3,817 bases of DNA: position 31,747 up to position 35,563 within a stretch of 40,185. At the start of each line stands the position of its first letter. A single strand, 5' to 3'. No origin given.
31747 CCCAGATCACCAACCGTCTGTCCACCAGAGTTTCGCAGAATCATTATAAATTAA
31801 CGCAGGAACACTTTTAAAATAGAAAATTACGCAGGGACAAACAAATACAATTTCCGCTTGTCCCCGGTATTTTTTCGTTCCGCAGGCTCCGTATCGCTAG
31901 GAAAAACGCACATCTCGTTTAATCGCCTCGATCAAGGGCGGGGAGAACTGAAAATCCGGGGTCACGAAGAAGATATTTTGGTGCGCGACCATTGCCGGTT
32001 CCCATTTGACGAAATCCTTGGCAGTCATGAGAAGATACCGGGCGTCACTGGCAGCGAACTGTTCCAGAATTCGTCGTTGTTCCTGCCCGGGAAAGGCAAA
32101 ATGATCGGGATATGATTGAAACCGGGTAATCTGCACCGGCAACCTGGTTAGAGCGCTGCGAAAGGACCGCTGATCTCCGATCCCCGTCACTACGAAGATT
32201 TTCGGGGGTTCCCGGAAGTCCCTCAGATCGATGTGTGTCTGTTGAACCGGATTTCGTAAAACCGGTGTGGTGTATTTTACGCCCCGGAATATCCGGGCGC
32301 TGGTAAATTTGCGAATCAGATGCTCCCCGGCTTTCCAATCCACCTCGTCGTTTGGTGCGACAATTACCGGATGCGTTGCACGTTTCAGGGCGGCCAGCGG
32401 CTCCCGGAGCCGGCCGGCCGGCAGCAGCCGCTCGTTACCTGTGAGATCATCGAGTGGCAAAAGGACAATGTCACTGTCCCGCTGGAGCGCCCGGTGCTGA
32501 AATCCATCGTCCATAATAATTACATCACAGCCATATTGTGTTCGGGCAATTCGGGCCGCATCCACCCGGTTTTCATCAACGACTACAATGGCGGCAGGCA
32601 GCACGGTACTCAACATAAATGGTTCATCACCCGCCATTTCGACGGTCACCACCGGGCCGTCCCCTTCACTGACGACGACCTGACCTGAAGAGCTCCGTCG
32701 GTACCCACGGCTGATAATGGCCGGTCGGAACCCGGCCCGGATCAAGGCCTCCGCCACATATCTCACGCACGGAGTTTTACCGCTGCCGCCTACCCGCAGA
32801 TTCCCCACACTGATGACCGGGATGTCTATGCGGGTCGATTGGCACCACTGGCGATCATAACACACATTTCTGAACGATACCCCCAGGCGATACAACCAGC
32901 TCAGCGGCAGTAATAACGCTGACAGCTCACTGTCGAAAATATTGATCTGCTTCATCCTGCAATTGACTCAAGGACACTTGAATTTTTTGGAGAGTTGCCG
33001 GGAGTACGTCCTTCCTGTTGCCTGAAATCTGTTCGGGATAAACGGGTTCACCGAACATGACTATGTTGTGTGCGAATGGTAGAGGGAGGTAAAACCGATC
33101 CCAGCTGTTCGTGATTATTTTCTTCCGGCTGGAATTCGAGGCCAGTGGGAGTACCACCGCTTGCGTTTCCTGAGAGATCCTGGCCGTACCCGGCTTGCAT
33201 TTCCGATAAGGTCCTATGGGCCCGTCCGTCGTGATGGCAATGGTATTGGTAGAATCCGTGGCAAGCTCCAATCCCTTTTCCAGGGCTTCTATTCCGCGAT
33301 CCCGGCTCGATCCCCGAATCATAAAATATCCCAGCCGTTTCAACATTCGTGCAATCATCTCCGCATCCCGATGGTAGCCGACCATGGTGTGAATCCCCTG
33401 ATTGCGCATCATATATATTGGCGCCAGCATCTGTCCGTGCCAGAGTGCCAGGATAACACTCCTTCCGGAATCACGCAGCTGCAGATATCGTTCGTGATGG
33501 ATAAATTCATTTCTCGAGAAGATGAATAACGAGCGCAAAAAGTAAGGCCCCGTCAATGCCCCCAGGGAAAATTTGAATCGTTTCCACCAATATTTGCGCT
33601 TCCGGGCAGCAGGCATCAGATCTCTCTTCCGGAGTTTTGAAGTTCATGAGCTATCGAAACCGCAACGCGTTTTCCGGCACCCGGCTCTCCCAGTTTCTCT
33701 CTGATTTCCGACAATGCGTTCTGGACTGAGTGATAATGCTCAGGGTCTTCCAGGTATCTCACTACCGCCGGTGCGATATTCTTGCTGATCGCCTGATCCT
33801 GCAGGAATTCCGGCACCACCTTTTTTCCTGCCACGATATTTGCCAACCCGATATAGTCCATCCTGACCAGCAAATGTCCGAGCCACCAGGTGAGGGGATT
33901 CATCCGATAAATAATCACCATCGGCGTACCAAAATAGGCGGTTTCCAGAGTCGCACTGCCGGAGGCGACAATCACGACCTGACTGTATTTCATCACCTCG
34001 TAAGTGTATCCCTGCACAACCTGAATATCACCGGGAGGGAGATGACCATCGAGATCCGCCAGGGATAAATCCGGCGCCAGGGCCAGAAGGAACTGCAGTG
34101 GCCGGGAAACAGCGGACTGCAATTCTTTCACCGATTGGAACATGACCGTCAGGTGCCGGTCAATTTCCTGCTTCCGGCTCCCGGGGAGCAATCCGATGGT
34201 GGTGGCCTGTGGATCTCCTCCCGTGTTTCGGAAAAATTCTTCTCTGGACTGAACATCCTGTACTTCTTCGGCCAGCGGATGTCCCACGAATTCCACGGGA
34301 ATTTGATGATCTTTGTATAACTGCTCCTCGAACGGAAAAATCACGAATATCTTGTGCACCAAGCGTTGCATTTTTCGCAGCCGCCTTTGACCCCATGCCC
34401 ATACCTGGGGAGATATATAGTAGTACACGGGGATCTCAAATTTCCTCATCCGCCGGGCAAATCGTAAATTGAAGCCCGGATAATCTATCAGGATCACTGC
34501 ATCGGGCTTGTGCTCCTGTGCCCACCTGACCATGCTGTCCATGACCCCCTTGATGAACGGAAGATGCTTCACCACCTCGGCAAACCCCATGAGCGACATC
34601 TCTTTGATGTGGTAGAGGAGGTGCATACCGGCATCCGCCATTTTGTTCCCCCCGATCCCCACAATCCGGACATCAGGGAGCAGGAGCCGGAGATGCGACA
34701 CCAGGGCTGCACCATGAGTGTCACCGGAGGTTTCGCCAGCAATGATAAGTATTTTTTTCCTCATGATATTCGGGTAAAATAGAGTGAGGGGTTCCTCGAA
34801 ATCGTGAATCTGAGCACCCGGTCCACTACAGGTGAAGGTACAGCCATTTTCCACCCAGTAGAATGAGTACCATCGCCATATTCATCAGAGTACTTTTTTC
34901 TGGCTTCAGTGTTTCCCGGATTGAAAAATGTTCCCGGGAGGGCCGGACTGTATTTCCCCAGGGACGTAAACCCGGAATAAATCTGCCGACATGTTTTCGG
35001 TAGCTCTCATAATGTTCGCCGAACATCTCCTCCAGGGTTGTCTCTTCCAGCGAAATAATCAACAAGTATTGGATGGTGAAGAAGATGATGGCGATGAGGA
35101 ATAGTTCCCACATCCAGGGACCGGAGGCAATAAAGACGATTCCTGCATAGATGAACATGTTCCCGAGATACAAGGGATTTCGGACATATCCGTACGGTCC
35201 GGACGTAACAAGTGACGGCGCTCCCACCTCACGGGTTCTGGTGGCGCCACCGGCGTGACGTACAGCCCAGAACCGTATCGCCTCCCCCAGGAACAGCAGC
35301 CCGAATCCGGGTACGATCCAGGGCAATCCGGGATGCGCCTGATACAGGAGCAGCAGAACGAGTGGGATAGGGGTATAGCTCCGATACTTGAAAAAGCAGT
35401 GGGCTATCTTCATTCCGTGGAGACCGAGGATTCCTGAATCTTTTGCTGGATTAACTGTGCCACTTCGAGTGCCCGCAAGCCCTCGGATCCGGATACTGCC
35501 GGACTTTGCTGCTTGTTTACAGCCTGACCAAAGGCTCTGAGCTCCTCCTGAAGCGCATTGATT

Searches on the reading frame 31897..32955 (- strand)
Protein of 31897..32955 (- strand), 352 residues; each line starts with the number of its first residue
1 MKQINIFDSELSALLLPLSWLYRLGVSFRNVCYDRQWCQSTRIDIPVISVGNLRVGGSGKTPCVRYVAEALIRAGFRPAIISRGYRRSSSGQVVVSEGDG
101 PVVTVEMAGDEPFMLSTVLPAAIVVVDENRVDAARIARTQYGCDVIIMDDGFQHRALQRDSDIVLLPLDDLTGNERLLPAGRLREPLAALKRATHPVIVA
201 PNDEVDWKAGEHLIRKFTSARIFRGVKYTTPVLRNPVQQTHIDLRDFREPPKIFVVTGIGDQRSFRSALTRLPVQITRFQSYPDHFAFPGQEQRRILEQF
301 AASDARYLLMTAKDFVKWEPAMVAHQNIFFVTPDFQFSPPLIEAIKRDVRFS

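Call 73: search_protein_families(library=pfam, proteins=[window:31897-32955:-], max_evalue=0.001)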
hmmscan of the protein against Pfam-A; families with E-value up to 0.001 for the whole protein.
window:31897-32955:- (352 aa): 1 family
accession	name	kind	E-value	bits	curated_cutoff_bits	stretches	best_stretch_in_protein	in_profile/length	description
PF02606.20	LpxK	-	2.7e-84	283.5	27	1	12-347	2-325/328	Tetraacyldisaccharide-1-P 4'-kinase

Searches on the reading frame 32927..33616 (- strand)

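Call 73: search_protein_families(library=pfam, proteins=[window:32927-33616:-], max_evalue=0.001)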
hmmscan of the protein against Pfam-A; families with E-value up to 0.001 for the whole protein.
window:32927-33616:- (229 aa): 1 family
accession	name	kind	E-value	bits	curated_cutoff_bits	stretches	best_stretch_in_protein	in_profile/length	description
PF04028.18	DUF374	-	2.4e-16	59.5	26.8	1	69-137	2-69/69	Domain of unknown function (DUF374)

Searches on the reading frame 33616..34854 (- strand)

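Call 73: search_protein_families(library=pfam, proteins=[window:33616-34854:-], max_evalue=0.001)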
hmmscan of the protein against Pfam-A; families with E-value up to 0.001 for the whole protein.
window:33616-34854:- (412 aa): 1 family
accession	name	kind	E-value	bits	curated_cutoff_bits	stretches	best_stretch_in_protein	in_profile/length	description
PF02684.21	LpxB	-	1.1e-96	324.4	22.6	1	35-388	1-358/374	Lipid-A-disaccharide synthetase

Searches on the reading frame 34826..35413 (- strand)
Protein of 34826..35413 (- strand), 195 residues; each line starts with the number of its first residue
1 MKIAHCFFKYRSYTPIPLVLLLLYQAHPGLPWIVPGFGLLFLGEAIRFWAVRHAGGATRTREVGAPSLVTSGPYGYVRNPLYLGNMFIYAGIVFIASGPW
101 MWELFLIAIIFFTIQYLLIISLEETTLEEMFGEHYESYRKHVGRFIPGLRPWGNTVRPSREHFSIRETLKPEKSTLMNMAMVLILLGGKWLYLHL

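Call 73: search_protein_families(library=pfam, proteins=[window:34826-35413:-], max_evalue=0.001)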
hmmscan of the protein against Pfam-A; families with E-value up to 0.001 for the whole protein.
window:34826-35413:- (195 aa): 3 families
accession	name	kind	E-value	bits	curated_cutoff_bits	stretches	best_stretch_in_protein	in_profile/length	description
PF04191.18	PEMT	-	3.4e-11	43.9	25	1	35-133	5-104/105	Phospholipid methyltransferase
PF04140.19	ICMT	-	6e-08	33.4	24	1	38-127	3-93/95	Isoprenylcysteine carboxyl methyltransferase (ICMT) family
PF06966.17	DUF1295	-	0.00024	21.1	20.4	1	68-141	155-234/235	Protein of unknown function (DUF1295)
